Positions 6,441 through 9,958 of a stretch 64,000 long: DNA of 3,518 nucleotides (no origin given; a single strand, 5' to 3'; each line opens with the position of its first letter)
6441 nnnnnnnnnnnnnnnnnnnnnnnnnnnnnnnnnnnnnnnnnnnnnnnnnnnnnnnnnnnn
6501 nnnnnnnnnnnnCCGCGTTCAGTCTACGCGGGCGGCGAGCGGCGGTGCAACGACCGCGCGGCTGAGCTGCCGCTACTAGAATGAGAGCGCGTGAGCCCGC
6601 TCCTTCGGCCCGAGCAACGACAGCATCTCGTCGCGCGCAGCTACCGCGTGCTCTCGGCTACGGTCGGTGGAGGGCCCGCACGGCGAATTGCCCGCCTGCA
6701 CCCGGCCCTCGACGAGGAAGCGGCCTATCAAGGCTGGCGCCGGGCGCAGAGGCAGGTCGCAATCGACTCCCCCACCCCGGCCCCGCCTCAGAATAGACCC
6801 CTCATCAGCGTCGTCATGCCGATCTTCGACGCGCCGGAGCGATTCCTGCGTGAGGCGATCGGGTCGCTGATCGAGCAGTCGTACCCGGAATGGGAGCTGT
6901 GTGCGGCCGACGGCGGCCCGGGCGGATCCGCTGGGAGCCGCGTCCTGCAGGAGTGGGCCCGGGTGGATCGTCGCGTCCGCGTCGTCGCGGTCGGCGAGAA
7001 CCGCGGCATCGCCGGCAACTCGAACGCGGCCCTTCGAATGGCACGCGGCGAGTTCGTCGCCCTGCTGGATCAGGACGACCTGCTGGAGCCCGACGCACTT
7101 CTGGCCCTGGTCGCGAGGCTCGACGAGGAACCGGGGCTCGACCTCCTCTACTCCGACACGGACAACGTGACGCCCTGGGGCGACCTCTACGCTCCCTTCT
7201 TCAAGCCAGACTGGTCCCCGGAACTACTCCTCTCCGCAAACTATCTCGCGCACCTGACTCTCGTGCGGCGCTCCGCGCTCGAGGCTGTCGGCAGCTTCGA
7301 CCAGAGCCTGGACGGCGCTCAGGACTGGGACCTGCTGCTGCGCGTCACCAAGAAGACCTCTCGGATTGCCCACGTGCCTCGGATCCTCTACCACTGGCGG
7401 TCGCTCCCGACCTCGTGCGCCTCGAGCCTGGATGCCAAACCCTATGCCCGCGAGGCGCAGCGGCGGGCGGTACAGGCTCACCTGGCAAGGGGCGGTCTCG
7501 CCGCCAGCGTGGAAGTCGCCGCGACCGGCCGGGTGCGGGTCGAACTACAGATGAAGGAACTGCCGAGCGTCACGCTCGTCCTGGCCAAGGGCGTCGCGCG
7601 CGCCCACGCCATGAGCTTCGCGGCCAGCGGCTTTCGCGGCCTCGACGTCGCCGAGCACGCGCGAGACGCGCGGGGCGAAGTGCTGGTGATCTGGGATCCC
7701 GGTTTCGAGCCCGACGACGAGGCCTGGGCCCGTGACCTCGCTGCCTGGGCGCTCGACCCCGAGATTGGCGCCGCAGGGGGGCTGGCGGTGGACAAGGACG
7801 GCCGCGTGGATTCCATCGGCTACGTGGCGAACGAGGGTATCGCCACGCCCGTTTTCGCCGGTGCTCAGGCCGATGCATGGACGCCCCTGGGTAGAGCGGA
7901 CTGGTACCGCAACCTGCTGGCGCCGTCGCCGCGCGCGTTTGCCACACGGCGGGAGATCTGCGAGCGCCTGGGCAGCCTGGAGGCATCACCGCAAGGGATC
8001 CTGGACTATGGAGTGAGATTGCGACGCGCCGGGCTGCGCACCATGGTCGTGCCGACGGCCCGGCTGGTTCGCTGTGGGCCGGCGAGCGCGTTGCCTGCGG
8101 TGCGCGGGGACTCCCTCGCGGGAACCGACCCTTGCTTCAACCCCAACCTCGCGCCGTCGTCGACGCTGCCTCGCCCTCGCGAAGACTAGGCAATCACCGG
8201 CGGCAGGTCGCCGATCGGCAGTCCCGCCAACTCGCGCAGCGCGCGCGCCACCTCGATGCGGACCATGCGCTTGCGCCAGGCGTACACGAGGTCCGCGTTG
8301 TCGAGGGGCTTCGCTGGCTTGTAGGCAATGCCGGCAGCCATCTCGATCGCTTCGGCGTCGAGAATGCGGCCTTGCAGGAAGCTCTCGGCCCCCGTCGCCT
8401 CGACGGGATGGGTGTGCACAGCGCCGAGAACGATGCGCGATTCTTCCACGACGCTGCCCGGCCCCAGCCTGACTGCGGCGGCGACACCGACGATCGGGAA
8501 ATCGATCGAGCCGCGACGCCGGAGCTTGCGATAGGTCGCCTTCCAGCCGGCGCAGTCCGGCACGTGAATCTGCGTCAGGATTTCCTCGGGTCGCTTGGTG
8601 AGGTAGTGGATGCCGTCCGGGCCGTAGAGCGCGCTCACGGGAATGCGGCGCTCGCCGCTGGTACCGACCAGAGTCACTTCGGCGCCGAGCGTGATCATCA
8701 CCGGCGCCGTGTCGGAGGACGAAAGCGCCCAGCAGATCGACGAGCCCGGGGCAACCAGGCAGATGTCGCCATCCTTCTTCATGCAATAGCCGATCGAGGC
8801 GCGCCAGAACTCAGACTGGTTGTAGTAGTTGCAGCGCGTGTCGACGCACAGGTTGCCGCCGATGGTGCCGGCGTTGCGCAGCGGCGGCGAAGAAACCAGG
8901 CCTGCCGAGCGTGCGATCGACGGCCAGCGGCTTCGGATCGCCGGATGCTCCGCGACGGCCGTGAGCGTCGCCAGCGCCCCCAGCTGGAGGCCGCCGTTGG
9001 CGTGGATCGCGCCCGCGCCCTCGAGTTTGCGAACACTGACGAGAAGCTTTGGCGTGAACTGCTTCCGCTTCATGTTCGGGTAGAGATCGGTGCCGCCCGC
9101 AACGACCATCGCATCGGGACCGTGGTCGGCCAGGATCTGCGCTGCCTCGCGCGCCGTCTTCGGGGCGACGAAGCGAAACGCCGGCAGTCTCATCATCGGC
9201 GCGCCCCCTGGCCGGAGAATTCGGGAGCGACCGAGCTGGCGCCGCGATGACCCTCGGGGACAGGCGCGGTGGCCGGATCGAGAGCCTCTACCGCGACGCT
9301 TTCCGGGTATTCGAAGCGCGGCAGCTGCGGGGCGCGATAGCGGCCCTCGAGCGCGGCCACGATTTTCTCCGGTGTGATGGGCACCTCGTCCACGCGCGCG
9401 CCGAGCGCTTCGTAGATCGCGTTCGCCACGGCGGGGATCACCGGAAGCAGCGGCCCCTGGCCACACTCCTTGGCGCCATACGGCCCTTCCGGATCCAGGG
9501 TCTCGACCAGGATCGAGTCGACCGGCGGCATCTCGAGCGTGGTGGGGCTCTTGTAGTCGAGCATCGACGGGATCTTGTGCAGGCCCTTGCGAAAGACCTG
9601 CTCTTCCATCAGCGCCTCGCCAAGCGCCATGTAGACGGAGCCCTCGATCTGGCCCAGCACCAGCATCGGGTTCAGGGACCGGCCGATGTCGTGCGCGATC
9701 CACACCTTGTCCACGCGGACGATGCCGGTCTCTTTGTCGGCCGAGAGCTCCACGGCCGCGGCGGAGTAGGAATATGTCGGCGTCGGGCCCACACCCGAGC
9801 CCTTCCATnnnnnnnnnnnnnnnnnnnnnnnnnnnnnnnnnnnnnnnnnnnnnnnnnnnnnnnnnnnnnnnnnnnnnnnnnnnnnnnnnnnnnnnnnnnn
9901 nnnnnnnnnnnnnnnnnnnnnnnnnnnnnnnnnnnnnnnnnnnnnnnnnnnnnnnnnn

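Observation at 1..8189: Cryptic NRPS-like (A-PCP-TE) glycoconjugate cluster with dedicated PPTase, two glycosyltransferases, methyltransferase and Wzm/Wzt-type ABC exporter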

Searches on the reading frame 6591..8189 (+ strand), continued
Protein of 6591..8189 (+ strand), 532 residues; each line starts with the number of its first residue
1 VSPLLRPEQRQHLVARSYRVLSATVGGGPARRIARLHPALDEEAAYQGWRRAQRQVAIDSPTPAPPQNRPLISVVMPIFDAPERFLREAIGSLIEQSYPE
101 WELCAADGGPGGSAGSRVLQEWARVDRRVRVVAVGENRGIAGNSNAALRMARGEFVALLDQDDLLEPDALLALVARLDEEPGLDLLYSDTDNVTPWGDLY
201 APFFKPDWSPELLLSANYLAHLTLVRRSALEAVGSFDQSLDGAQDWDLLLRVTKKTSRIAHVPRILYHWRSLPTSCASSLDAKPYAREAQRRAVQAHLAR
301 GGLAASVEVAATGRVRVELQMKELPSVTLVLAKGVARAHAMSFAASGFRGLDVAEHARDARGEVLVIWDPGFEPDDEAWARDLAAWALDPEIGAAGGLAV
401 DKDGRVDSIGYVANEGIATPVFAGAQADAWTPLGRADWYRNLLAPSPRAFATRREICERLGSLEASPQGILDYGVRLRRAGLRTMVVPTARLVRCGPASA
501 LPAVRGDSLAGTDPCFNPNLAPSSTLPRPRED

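Call 52: predict_structure(alignment_id=A2)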
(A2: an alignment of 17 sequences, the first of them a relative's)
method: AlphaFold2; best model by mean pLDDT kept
length: 532 residues; sequences in the alignment: 17
mean_pLDDT: 84.3   pTM: 0.83
mean pLDDT of the five models: 84.3, 80.4, 78.6, 78.2, 74.9
residues with pLDDT >= 90: 219; 70-90: 248; 50-70: 55; < 50: 10
segments of 3 or more residues with pLDDT < 50: 276-280, 529-532
pLDDT, mean of each block of 10 residues (from residue 1): 69 88 93 89 83 65 63 94 90 93 94 91 96 89 95 94 89 90 90 76 75 80 91 92 89 89 83 49 72 92 89 86 86 72 65 85 90 87 91 94 91 87 86 84 92 94 86 92 93 79 78 72 54 30
secondary structure, 60 per line:
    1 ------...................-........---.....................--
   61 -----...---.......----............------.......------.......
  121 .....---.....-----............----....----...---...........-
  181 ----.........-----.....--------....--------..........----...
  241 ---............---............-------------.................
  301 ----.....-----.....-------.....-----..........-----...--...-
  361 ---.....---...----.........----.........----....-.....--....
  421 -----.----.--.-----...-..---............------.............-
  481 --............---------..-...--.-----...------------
elements in order: H7-25 H27-34 H38-58 E72-78 H83-94 E101-107 H114-125 E129-133 H139-150 E155-158 E163-165 H169-179 E185-193 E199-203 H212-215 E224-226 H227-233 H244-255 E259-270 H284-300 E305-309 E315-319 E327-331 H337-346 E352-354 E364-368 E372-374 H379-387 E392-400 E405-408 E410-414 E417-420 E440-442 E449-453 H454-460 H467-479 E483-494

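Call 54: fold_search(model_id=the predicted structure, library=pdb)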
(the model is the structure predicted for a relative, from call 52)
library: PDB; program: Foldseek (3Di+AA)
matches with E <= 10: 981; with E <= 0.001: 291
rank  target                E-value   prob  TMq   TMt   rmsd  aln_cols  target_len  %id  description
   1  2z86_A                1.2e-17  1.00  0.43  0.39   2.7       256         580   23  Crystal structure of chondroitin polymerase from Escherichia coli strain K4 (K4CP) complexed with UDP-GlcUA and UDP (released 2008-09-16)
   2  2z86_B                2.9e-17  1.00  0.43  0.38   2.9       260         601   23  Crystal structure of chondroitin polymerase from Escherichia coli strain K4 (K4CP) complexed with UDP-GlcUA and UDP (released 2008-09-16)
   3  2z86_D                1.1e-16  1.00  0.41  0.37   2.8       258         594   23  Crystal structure of chondroitin polymerase from Escherichia coli strain K4 (K4CP) complexed with UDP-GlcUA and UDP (released 2008-09-16)
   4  8vh8_A                2.2e-16  1.00  0.37  0.37  23.0       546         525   11  Crystal structure of heparosan synthase 2 from Pasteurella multocida at 2.85 A (released 2024-09-04)
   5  8vh8_D                2.9e-16  1.00  0.37  0.38  23.1       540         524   11  Crystal structure of heparosan synthase 2 from Pasteurella multocida at 2.85 A (released 2024-09-04)
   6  2z87_B                7.4e-16  1.00  0.43  0.39   2.9       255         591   23  Crystal structure of chondroitin polymerase from Escherichia coli strain K4 (K4CP) complexed with UDP-GalNAc and UDP (released 2008-09-16)
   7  2z86_C                7.8e-16  1.00  0.42  0.37   3.3       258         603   23  Crystal structure of chondroitin polymerase from Escherichia coli strain K4 (K4CP) complexed with UDP-GlcUA and UDP (released 2008-09-16)
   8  8vh8_B                9.3e-16  1.00  0.37  0.37  23.2       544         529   11  Crystal structure of heparosan synthase 2 from Pasteurella multocida at 2.85 A (released 2024-09-04)
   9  8vh7_A                1.1e-15  1.00  0.35  0.36  22.9       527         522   11  Crystal structure of heparosan synthase 2 from Pasteurella multocida at 1.98 A (released 2024-07-24)
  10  8viw_A                1.3e-15  1.00  0.35  0.35  22.5       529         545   11  Cryo-EM structure of heparosan synthase 2 from Pasteurella multocida with polysaccharide in the GlcNAc-T active site (released 2024-07-24)
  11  8vh8_C                1.4e-15  1.00  0.35  0.36  22.8       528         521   11  Crystal structure of heparosan synthase 2 from Pasteurella multocida at 2.85 A (released 2024-09-04)
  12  8vh7_B                3.4e-15  1.00  0.35  0.35  22.6       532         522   11  Crystal structure of heparosan synthase 2 from Pasteurella multocida at 1.98 A (released 2024-07-24)
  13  2z87_A                6.1e-15  1.00  0.43  0.38   2.7       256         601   23  Crystal structure of chondroitin polymerase from Escherichia coli strain K4 (K4CP) complexed with UDP-GalNAc and UDP (released 2008-09-16)
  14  6p61_C                1.3e-14  1.00  0.33  0.87   2.8       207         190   23  Structure of a Glycosyltransferase from Leptospira borgpetersenii serovar Hardjo-bovis (strain JB197) (released 2019-07-10)
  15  6p61_B                1.7e-14  1.00  0.33  0.89   2.7       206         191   23  Structure of a Glycosyltransferase from Leptospira borgpetersenii serovar Hardjo-bovis (strain JB197) (released 2019-07-10)
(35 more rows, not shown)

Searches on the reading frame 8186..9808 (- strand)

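Call 4: search_protein_families(library=pfam, proteins=[window:8186-9808:-], max_evalue=0.01)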
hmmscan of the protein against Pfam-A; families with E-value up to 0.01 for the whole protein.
window:8186-9808:- (540 aa): 2 families
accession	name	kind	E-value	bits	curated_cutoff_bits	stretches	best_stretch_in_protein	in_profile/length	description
PF00941.27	FAD_binding_5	-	2.4e-36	125.6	27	1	210-418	2-169/170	FAD binding domain in molybdopterin dehydrogenase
PF03450.22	CO_deh_flav_C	-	9.3e-16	58.3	25.5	1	425-526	2-101/102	CO dehydrogenase flavoprotein C-terminal domain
